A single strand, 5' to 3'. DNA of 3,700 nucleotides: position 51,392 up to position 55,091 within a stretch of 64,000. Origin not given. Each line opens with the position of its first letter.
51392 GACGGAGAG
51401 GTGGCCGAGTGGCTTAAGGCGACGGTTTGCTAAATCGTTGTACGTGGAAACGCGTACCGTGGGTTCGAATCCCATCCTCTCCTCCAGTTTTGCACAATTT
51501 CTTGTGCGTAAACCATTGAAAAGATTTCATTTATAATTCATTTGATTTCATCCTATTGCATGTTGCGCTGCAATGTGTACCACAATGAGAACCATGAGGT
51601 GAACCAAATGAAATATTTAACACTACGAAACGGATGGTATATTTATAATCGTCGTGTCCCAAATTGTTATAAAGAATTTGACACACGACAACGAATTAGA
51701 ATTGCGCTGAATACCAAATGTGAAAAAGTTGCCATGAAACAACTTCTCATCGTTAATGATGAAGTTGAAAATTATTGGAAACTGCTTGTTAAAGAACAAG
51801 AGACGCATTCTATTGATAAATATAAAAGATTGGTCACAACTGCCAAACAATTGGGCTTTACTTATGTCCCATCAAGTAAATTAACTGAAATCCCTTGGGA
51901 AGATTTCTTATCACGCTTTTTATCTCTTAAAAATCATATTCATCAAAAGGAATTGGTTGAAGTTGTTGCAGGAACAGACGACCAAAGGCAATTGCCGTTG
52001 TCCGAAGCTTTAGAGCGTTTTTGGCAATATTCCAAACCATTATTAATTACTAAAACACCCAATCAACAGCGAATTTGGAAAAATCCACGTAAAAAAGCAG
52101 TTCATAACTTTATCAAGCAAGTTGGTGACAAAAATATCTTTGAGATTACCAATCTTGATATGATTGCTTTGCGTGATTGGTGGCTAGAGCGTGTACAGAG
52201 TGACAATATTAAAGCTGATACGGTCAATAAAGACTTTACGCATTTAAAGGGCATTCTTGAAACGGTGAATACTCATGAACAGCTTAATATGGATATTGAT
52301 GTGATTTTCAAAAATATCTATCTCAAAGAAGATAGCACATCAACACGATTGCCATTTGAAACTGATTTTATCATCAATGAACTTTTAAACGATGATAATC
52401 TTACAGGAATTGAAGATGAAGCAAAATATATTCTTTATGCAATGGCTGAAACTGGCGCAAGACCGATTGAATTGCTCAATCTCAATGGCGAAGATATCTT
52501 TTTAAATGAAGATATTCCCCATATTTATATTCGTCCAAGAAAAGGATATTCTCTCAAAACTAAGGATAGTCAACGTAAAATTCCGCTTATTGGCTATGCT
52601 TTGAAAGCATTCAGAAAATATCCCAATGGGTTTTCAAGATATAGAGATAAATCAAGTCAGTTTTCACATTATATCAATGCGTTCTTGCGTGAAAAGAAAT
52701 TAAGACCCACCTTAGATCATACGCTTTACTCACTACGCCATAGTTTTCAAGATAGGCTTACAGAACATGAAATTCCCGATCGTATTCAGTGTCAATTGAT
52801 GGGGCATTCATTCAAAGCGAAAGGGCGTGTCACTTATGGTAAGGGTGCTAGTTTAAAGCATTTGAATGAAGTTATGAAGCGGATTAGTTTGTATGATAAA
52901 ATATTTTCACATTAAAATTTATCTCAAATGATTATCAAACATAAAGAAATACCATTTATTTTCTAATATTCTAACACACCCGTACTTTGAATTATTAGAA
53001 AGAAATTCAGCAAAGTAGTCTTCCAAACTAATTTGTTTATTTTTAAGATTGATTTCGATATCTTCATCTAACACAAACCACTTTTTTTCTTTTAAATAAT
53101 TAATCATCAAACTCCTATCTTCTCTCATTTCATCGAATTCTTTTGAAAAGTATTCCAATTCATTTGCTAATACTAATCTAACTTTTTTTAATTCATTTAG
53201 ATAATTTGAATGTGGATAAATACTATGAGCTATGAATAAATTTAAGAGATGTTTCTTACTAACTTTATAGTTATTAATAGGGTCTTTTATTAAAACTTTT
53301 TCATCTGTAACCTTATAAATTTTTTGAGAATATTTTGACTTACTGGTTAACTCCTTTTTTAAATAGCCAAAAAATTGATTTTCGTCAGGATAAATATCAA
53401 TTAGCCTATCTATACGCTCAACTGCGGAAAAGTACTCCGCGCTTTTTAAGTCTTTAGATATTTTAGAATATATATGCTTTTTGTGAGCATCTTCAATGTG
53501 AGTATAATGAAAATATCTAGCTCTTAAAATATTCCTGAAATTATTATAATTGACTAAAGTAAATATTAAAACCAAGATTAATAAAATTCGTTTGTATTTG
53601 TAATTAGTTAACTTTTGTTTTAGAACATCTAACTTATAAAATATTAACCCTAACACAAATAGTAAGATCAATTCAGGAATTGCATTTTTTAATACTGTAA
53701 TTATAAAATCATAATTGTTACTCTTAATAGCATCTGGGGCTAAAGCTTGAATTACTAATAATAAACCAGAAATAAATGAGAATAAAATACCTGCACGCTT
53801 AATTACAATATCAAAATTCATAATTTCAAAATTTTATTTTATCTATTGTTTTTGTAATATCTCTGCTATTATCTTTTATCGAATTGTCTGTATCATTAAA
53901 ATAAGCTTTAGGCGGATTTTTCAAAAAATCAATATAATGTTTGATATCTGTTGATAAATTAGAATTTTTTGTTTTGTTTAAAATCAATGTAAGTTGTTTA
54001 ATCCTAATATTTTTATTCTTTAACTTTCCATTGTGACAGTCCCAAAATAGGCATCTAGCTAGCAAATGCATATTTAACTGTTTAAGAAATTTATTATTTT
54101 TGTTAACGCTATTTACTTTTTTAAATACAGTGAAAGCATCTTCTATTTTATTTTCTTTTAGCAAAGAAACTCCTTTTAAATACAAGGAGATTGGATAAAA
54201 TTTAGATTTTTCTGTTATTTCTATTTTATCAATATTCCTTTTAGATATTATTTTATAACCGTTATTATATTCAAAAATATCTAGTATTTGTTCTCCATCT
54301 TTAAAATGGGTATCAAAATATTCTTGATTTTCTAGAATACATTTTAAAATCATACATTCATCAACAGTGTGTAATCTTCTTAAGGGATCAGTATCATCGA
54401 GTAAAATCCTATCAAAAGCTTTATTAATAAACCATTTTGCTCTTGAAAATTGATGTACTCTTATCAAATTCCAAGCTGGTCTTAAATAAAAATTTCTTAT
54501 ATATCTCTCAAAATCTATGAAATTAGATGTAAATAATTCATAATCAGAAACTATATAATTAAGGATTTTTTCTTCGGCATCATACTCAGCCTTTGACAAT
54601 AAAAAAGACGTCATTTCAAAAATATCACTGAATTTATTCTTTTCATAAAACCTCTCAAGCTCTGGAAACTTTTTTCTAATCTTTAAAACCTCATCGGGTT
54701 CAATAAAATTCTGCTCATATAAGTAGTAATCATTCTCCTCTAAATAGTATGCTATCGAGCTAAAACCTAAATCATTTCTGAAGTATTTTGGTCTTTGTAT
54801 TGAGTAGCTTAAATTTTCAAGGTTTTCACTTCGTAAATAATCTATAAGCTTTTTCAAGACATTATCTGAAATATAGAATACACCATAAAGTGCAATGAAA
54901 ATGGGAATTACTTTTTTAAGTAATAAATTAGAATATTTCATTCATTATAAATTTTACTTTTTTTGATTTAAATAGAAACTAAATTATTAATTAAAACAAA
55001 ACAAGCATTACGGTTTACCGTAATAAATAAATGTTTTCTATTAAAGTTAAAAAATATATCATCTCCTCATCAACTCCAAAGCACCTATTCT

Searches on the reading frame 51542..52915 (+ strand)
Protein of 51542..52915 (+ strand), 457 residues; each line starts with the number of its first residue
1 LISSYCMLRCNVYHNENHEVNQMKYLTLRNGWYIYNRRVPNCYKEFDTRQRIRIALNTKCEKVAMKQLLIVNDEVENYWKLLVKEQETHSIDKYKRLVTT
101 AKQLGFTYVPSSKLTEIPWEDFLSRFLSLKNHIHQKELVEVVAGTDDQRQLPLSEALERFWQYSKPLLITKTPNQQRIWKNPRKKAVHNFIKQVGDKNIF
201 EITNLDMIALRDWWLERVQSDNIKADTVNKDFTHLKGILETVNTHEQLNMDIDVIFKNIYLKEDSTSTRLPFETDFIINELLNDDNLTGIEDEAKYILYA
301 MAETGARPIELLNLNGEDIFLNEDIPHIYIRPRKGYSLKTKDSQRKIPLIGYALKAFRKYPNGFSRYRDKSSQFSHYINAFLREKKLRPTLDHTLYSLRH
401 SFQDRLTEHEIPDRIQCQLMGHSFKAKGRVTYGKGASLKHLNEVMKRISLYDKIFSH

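Call 40: search_protein_families(library=pfam, proteins=[window:51542-52915:+], max_evalue=0.001)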
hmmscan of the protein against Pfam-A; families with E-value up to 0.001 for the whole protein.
window:51542-52915:+ (457 aa): 2 families
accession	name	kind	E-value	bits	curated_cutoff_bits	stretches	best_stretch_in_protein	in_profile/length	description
PF20172.3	DUF6538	-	2.7e-08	33.8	27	1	25-81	1-57/60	Domain of unknown function (DUF6538)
PF00589.27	Phage_integrase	-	3.1e-08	34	27.1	1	293-423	23-157/172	Phage integrase family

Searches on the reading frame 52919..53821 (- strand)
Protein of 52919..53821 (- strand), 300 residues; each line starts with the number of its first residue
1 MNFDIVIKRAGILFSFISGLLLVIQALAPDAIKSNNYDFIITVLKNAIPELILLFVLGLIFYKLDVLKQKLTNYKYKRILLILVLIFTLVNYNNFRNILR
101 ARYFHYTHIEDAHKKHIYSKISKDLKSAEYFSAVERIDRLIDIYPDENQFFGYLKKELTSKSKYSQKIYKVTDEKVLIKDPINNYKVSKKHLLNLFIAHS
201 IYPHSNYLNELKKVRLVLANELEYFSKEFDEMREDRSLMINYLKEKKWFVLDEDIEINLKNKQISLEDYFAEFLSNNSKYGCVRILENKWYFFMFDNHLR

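Call 40: search_protein_families(library=pfam, proteins=[window:52919-53821:-], max_evalue=0.001)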
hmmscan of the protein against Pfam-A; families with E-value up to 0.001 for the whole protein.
window:52919-53821:- (300 aa): 0 families

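Call 62: search_protein_families(library=phrogs, proteins=[window:52919-53821:-], max_evalue=0.01)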
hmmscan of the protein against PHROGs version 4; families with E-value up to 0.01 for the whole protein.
window:52919-53821:- (300 aa): 0 families

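Call 77: search_protein_families(library=padloc, proteins=[window:52919-53821:-], max_evalue=0.01)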
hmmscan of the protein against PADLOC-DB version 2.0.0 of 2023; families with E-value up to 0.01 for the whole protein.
window:52919-53821:- (300 aa): 0 families

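Call 79: search_solved_structures(query=window:52919-53821:-, max_evalue=1)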
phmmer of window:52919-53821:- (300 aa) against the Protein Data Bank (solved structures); distinct sequences matched with E-value up to 1: 0.

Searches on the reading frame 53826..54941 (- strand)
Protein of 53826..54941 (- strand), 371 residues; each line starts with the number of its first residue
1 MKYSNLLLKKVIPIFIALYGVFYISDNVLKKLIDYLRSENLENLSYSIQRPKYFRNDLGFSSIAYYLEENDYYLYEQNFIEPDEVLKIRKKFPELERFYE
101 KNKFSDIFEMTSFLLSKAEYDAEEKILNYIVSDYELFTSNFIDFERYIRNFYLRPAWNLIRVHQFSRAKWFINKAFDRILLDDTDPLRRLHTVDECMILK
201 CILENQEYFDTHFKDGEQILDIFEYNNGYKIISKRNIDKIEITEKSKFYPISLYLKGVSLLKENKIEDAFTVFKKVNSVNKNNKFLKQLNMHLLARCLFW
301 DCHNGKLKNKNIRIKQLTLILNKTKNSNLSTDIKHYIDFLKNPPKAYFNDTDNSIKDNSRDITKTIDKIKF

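Call 40: search_protein_families(library=pfam, proteins=[window:53826-54941:-], max_evalue=0.001)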
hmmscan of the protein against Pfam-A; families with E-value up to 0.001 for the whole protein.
window:53826-54941:- (371 aa): 0 families

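Call 62: search_protein_families(library=phrogs, proteins=[window:53826-54941:-], max_evalue=0.01)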
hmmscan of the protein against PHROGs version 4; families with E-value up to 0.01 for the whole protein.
window:53826-54941:- (371 aa): 0 families

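Call 77: search_protein_families(library=padloc, proteins=[window:53826-54941:-], max_evalue=0.01)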
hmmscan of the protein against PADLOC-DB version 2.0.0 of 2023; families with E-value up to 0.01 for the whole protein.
window:53826-54941:- (371 aa): 0 families

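Call 78: search_solved_structures(query=window:53826-54941:-, max_evalue=1)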
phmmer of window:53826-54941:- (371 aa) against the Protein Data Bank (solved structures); distinct sequences matched with E-value up to 1: 0.
